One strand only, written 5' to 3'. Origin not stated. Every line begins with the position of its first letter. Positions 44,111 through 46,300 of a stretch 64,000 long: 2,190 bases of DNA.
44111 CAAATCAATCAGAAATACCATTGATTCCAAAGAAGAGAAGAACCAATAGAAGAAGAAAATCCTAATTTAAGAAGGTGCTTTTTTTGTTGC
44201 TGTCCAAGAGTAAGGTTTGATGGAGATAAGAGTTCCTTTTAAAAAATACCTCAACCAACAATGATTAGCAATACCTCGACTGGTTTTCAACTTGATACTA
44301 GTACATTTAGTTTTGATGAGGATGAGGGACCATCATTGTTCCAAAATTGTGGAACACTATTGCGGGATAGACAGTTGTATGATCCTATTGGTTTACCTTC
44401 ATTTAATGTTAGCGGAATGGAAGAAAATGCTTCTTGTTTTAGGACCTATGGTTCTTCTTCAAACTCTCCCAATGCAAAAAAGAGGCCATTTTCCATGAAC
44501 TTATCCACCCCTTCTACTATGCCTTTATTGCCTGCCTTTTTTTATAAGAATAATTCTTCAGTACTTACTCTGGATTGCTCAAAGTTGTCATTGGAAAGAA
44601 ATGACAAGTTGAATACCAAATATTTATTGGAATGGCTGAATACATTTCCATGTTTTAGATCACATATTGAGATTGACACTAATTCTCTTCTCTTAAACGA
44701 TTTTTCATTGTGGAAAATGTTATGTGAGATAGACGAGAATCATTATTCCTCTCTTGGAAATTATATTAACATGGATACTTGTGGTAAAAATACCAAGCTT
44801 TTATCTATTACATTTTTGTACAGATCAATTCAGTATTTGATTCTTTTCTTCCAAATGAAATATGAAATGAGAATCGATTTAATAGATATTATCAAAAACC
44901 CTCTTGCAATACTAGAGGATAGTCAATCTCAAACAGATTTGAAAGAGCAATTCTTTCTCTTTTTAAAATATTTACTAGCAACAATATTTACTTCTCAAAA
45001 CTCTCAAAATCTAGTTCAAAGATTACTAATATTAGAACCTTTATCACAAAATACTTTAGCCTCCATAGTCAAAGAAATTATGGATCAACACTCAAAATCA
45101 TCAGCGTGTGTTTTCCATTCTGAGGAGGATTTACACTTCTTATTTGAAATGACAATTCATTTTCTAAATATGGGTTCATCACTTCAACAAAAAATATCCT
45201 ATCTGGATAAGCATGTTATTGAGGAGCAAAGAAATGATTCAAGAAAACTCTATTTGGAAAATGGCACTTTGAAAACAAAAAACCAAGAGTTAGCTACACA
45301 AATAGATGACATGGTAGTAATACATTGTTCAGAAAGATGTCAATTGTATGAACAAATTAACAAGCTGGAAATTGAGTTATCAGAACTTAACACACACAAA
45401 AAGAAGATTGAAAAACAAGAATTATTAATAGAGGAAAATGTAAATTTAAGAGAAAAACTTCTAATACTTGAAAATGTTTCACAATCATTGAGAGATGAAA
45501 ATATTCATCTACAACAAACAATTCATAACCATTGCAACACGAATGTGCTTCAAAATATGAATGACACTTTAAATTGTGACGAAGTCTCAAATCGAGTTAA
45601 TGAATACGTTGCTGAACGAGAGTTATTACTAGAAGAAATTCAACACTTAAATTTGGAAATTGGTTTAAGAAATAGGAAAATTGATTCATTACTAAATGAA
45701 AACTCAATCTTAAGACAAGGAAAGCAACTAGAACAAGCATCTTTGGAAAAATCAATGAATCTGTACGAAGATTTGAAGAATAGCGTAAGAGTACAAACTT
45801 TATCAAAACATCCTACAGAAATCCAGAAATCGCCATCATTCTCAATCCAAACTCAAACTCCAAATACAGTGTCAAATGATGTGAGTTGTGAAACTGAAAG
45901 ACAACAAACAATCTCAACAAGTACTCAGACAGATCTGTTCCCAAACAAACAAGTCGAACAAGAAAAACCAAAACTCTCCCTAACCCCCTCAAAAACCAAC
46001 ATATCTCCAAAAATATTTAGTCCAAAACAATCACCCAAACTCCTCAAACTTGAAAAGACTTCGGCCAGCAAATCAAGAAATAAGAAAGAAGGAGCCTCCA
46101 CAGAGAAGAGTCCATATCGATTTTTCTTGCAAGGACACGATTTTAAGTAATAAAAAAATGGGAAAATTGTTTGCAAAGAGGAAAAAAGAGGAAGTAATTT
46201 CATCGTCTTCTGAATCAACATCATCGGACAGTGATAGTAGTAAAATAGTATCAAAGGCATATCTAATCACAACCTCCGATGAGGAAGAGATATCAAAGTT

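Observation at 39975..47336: Head-to-tail array of four plus-strand genes with spacers of 55, 85 and 7 bp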

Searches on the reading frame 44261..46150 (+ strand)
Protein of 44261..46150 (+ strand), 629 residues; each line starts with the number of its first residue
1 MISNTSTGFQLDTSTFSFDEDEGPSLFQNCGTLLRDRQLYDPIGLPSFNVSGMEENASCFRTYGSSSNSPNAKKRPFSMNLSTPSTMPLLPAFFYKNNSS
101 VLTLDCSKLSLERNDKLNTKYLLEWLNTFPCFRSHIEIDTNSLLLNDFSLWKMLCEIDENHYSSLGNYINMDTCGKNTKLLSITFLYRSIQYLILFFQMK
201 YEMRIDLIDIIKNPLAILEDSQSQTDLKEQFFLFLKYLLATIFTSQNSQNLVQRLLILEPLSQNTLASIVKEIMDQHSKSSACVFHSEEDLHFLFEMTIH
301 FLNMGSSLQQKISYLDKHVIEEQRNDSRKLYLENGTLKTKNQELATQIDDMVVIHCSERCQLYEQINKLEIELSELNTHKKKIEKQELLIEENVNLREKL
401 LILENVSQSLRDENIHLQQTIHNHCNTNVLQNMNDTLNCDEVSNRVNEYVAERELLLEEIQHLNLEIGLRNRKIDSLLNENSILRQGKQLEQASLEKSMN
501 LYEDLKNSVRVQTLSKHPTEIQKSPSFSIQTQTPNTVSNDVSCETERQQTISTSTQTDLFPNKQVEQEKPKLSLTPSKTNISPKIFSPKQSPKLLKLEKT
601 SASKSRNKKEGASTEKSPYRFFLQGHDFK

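Call 8: search_protein_families(library=pfam, proteins=[window:44261-46150:+], max_evalue=0.01)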
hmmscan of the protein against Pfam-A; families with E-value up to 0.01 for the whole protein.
window:44261-46150:+ (629 aa): 0 families

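Call 12: find_encoding_contigs(protein=window:44261-46150:+, flank=5000, max_places=4)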
Protein window:44261-46150:+ (629 aa): no gene with exactly this product is on record in the collection.

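Call 28: find_homologous_proteins(query=window:44261-46150:+, max_evalue=0.001)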
Query window:44261-46150:+: 8000 candidates shared short words with the query, none scored E <= 0.001.

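Call 29: search_protein_families(library=pfam, proteins=[window:44261-46150:+], max_evalue=10)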
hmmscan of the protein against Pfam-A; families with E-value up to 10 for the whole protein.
window:44261-46150:+ (629 aa): 2 families
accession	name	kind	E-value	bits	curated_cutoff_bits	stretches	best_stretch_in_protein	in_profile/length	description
PF20900.3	PMT_C3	-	0.12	12.5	27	1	399-448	21-70/181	Pasteurella multocida toxin, C3 domain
PF22216.1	Sas-6_C_CC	-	0.44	11.2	27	1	454-486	19-52/57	Spindle assembly abnormal protein 6 homolog, C-terminal coiled coil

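Call 30: search_solved_structures(query=window:44261-46150:+, max_evalue=1, show_alignments=2)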
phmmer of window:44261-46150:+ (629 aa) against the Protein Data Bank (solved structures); distinct sequences matched with E-value up to 1: 9.
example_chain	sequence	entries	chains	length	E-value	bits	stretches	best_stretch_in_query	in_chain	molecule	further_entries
5m72_A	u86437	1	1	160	0.33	12.9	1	336-416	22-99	Signal recognition particle subunit SRP72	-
5wrv_B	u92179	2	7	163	0.34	12.9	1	336-416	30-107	Signal recognition particle subunit SRP72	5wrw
9vfo_A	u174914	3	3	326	0.74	11.8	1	220-273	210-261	MAP/microtubule affinity-regulating kinase 3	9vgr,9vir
8uoh_A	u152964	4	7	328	0.75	11.7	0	220-273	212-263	MAP/microtubule affinity-regulating kinase 3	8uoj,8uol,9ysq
8uoi_A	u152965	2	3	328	0.75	11.7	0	220-273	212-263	MAP/microtubule affinity-regulating kinase 3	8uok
9yr9_A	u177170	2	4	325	0.76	11.7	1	220-273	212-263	MAP/microtubule affinity-regulating kinase 3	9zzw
7p1l_A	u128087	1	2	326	0.77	11.7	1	220-273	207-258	MAP/microtubule affinity-regulating kinase 3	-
2qnj_A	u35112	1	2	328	0.78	11.7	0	220-273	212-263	MAP/microtubule affinity-regulating kinase 3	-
3fe3_A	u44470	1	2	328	0.79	11.7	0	220-273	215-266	MAP/microtubule affinity-regulating kinase 3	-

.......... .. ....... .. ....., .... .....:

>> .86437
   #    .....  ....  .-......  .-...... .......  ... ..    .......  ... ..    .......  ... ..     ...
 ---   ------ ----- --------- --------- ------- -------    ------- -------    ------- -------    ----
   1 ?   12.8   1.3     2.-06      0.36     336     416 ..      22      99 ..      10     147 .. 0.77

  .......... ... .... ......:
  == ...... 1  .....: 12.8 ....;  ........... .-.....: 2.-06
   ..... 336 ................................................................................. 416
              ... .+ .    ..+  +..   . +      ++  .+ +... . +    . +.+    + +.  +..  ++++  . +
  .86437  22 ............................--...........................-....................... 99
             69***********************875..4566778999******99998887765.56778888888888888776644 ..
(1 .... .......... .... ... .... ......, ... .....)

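Call 43: list_cluster_members(proteins=[window:44261-46150:+, window:43321-44175:+, window:46158-47336:+, window:39975-43265:+])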
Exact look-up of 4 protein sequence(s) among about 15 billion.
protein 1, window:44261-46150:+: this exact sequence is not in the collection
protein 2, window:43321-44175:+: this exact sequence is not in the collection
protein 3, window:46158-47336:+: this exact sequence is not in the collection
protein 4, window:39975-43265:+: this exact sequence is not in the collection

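Call 56: search_protein_representatives(protein=window:44261-46150:+)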
Query: 629 residues. Proteins with E-value up to 0.001 (for the whole library): 2; up to 1e-10: 2; up to 1e-30: 2. The best 2 are listed.
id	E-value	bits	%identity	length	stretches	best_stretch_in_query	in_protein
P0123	2.7e-199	680.1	100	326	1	304-629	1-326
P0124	1.1e-43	166.4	37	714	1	141-485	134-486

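Call 58: find_encoding_contigs(protein=P0124, flank=10000, max_places=4)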
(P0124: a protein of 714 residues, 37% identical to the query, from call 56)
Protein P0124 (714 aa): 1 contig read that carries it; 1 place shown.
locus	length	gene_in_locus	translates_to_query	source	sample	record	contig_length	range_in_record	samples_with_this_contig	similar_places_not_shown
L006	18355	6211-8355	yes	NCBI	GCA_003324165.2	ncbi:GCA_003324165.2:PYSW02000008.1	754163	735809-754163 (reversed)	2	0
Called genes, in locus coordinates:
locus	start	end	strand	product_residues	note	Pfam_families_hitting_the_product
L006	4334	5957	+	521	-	PF01753:zf-MYND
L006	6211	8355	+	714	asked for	-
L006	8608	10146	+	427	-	PF01694:Rhomboid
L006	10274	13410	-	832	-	PF00350:Dynamin_N, PF01926:MMR_HSR1 (faint), PF01031:Dynamin_M, PF02212:GED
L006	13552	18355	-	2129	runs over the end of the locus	PF25474:TPR_TmcB, PF00989:PAS (weak), PF13426:PAS_9, PF00211:Guanylate_cyc, PF00615:RGS (faint), PF01852:START (weak)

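Call 70: list_cluster_members(proteins=[P0123, P0001, P0003])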
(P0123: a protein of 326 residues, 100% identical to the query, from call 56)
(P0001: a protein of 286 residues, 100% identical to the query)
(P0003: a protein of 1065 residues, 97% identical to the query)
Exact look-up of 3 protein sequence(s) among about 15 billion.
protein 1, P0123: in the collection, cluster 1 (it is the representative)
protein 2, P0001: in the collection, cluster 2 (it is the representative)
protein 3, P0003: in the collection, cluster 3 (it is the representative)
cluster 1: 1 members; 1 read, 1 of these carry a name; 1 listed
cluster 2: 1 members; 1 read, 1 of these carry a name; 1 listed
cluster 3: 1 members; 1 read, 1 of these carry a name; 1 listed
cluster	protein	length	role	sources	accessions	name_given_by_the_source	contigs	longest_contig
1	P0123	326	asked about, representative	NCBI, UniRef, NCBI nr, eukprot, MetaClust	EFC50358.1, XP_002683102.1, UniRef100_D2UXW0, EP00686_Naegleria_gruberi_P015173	predicted protein [Naegleria gruberi] | Predicted protein n=1 Tax=Naegleria gruberi TaxID=5762 RepID=D2UXW0_NAEGR | uncharacterized protein NAEGRDRAFT_61259 [Naegleria gruberi]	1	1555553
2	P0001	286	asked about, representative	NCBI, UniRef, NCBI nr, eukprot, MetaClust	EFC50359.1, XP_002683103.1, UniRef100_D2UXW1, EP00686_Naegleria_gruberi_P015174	predicted protein [Naegleria gruberi] | Predicted protein n=1 Tax=Naegleria gruberi TaxID=5762 RepID=D2UXW1_NAEGR | uncharacterized protein NAEGRDRAFT_61260 [Naegleria gruberi]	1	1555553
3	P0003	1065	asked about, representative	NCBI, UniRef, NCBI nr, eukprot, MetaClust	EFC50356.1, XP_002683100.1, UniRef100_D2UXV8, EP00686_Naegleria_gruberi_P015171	exportin-7 [Naegleria gruberi] | Exportin-7 n=1 Tax=Naegleria gruberi TaxID=5762 RepID=D2UXV8_NAEGR | XP_002683100.1 exportin-7 [Naegleria gruberi]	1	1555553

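Call 92: search_protein_families(library=pfam, proteins=[P0124], max_evalue=1)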
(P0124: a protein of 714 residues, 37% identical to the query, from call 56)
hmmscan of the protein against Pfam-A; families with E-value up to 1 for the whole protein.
P0124 (714 aa): 3 families
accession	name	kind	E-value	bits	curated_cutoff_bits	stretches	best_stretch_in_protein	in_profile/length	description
PF22216.1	Sas-6_C_CC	-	0.013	16.1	27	1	459-486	24-51/57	Spindle assembly abnormal protein 6 homolog, C-terminal coiled coil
PF06156.18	YabA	-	0.51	11.4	30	0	452-491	8-47/103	Initiation control protein YabA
PF07889.17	DUF1664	-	0.96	9.9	34.6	1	324-380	32-89/124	Protein of unknown function (DUF1664)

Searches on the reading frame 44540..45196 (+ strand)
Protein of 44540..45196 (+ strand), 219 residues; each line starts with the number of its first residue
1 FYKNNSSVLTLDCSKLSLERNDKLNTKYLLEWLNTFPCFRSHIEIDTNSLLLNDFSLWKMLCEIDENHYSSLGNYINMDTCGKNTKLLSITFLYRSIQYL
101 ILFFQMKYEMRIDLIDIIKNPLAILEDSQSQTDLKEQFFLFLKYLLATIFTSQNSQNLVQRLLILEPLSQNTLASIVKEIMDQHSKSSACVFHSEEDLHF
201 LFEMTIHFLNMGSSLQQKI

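Call 78: predict_structure(alignment_id=A3)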
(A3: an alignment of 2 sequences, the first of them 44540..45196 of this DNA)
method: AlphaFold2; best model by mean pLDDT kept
length: 219 residues; sequences in the alignment: 2
mean_pLDDT: 37.5   pTM: 0.26
mean pLDDT of the five models: 37.5, 37.0, 36.8, 35.1, 34.6
residues with pLDDT >= 90: 0; 70-90: 0; 50-70: 2; < 50: 217
segments of 3 or more residues with pLDDT < 50: 1-140, 143-219
pLDDT, mean of each block of 10 residues (from residue 1): 25 29 40 39 35 34 36 31 30 44 40 37 41 46 47 38 36 43 39 43 42 29
secondary structure, 60 per line:
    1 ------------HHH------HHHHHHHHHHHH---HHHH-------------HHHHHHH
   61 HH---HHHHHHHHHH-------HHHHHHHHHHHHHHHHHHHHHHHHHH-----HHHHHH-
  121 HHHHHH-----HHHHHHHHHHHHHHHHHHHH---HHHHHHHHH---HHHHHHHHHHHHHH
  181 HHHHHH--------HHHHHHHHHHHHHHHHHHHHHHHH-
elements in order: H22-33 H37-40 H54-62 H66-75 H83-108 H114-119 H121-126 H132-151 H155-163 H167-186 H195-218

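Call 79: search_solved_structures(query=A3, max_evalue=10)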
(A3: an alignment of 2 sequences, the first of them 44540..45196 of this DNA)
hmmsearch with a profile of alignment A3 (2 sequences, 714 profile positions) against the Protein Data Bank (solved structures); distinct sequences matched with E-value up to 10: 68 (the best 60 are shown).
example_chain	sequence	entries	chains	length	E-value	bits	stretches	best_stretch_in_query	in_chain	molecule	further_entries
9p9u_A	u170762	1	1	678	0.0032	19.1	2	83-157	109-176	Epidermal growth factor receptor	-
7vco_A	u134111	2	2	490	0.25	12.9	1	681-711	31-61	Sucrose-6-phosphate hydrolase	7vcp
5gnk_A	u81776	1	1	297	1.2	10.7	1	83-157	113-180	Epidermal growth factor receptor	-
2rgp_A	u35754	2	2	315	1.2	10.7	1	83-157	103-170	Epidermal growth factor receptor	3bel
9n6g_D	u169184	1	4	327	1.2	10.6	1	83-158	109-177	Epidermal growth factor receptor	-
5j9y_A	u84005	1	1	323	1.2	10.6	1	83-157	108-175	Epidermal growth factor receptor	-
7lgs_A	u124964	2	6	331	1.2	10.6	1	83-157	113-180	Epidermal growth factor receptor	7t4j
8po0_A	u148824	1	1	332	1.2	10.6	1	83-157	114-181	Epidermal growth factor receptor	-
8po1_A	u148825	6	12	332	1.2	10.6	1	83-157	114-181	Epidermal growth factor receptor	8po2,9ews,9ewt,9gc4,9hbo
5j9z_A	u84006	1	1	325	1.2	10.6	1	83-157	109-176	Epidermal growth factor receptor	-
8a27_A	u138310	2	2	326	1.2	10.6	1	83-157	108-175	Epidermal growth factor receptor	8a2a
6jz0_A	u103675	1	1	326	1.2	10.6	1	83-157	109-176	Epidermal growth factor receptor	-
8h7x_A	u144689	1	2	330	1.2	10.6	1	83-157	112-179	Epidermal growth factor receptor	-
4lrm_A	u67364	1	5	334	1.2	10.6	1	83-157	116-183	Epidermal growth factor receptor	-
2itn_A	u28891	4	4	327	1.2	10.6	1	83-157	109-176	EPIDERMAL GROWTH FACTOR RECEPTOR | EPIDERMAL GROWTH FACTOR RECEPTOR PRECURSOR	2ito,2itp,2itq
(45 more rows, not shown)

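Call 89: find_related_loci(query=A3, collection=metagenome_contigs, flank=6000)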
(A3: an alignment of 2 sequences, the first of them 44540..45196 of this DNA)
Query A3 (219 aa) in metagenome_contigs; peptide patterns used: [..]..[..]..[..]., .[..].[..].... (x = any residue, [..] = any of these).
211 stretches matched a pattern, but none encodes a relative of the query by tblastn (E <= 1e-3).
